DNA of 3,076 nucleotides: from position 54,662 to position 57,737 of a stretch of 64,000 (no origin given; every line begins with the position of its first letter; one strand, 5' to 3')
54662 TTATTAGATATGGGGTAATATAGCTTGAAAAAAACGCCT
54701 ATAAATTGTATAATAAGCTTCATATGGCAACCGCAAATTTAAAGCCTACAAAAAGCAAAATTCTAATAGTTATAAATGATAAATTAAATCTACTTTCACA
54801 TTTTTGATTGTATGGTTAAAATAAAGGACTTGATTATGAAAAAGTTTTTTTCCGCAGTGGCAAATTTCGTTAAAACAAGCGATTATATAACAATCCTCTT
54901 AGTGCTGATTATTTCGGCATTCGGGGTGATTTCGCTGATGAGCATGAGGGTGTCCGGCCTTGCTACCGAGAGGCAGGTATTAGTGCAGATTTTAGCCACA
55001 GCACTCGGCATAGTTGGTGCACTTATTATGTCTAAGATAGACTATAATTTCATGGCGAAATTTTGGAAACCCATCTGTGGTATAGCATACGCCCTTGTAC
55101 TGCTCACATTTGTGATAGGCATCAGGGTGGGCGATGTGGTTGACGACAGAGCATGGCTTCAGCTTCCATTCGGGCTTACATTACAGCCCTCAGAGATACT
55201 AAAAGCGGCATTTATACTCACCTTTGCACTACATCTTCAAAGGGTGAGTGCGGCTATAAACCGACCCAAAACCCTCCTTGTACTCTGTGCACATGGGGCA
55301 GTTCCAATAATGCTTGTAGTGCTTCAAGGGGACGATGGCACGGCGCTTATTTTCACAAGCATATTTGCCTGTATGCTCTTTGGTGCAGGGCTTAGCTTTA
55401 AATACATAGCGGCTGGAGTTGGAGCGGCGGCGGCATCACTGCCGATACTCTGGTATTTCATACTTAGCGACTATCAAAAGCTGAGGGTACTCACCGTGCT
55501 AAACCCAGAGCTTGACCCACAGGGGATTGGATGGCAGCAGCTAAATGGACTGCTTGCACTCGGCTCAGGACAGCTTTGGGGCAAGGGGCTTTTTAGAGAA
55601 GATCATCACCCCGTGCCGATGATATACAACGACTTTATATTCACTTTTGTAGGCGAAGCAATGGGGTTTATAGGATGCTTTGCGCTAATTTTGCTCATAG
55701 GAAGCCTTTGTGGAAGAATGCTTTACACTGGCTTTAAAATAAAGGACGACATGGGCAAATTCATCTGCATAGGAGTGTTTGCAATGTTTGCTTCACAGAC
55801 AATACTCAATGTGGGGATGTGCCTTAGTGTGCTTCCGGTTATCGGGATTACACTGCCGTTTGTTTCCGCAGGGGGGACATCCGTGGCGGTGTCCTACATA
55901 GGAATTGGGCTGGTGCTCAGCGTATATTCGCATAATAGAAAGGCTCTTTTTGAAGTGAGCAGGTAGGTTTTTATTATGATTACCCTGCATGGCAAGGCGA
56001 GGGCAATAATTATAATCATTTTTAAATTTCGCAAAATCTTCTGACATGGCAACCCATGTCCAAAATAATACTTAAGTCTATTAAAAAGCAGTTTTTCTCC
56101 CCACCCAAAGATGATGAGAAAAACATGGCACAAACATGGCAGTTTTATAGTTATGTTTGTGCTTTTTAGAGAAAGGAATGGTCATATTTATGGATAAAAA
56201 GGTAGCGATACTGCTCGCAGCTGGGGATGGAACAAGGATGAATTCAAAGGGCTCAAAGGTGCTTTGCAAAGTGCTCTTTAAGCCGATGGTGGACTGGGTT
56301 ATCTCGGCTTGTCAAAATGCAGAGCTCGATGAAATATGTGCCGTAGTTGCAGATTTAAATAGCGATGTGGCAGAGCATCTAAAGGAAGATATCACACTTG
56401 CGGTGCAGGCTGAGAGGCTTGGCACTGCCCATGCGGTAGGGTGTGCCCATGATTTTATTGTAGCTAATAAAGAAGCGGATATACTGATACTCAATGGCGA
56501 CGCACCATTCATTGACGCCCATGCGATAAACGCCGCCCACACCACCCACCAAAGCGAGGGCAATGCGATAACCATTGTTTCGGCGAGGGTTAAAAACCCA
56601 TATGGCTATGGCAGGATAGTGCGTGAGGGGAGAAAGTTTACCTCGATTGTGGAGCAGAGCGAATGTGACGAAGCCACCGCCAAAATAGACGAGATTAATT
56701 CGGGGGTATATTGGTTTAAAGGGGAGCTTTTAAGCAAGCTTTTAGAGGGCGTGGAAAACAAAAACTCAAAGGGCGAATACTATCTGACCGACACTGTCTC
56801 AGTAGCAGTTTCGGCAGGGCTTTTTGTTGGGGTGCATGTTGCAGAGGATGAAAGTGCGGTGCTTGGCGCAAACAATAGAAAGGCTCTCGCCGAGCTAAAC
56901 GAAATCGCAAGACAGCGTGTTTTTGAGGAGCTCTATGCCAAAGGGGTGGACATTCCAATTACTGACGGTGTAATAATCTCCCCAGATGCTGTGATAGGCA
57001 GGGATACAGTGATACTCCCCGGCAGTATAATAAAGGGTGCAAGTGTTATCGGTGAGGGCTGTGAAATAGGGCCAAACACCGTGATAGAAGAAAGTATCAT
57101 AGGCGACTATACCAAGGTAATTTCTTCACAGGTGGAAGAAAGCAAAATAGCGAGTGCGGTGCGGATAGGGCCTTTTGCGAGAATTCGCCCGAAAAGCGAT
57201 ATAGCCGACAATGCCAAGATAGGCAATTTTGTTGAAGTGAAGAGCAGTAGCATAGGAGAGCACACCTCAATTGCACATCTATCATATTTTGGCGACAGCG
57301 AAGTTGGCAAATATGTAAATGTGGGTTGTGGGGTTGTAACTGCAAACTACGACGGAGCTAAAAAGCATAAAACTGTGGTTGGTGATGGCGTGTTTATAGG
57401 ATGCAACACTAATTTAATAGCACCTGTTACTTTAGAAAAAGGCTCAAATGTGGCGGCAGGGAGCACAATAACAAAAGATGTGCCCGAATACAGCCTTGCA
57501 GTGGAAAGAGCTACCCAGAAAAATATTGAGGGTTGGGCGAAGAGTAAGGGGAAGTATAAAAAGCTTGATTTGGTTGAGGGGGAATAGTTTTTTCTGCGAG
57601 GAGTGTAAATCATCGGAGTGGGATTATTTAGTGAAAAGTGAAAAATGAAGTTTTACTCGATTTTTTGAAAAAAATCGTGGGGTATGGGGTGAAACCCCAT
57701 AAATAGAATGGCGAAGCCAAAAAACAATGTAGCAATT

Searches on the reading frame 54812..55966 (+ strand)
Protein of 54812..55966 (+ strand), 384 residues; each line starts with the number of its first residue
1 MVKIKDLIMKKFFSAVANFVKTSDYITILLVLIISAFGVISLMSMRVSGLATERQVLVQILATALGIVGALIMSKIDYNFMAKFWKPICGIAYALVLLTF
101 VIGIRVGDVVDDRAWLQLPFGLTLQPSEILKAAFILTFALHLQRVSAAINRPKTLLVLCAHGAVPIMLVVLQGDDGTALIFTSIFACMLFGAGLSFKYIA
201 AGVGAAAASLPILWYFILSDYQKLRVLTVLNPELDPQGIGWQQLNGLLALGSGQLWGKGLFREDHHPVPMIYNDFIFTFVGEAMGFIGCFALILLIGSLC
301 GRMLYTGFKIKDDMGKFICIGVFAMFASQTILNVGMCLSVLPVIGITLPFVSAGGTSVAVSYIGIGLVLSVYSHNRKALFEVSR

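Call 19: search_protein_families(library=pfam, proteins=[window:54812-55966:+])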
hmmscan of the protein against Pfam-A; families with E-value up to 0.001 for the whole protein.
window:54812-55966:+ (384 aa): 1 family
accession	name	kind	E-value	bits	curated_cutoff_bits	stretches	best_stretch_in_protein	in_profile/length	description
PF01098.24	FTSW_RODA_SPOVE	-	3.5e-69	233.9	26.4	1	28-376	8-355/356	Cell cycle protein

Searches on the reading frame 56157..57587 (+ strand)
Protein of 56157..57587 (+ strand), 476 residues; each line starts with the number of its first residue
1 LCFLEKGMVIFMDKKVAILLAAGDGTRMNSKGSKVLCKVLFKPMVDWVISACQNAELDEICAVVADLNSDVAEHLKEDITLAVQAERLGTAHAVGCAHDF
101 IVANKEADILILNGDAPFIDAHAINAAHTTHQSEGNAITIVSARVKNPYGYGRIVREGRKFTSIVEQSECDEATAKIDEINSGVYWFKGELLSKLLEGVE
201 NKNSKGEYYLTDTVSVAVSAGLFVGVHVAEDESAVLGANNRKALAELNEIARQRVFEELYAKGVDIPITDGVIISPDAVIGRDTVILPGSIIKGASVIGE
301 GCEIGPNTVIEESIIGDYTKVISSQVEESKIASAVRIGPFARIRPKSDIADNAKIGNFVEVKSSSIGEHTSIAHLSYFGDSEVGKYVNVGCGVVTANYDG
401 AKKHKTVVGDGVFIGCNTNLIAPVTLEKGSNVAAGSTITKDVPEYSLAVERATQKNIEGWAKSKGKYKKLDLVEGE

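Call 19: search_protein_families(library=pfam, proteins=[window:56157-57587:+])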
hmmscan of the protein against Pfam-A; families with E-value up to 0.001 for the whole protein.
window:56157-57587:+ (476 aa): 7 families
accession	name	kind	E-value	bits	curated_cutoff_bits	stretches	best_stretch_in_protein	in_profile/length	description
PF00132.30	Hexapep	-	6.5e-27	92.5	27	4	277-311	1-35/36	Bacterial transferase hexapeptide (six repeats)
PF00483.29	NTP_transferase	-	1e-21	78.1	21.2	1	17-221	2-213/245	Nucleotidyl transferase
PF12804.13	NTP_transf_3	-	1.8e-14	54.7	27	1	17-149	1-131/160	MobA-like NTP transferase domain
PF25084.1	LbH_EIF2B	-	4.2e-14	52.9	54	1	265-360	9-104/105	EIF2B subunit epsilon LbH domain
PF01128.25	IspD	-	4.7e-05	23.7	27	1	16-140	2-127/221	2-C-methyl-D-erythritol 4-phosphate cytidylyltransferase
PF14602.12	Hexapep_2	-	0.00021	21.4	27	1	406-440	2-34/34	Hexapeptide repeat of succinyl-transferase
PF02348.25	CTP_transf_3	-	0.00073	19.8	22.6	0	27-137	7-120/217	Cytidylyltransferase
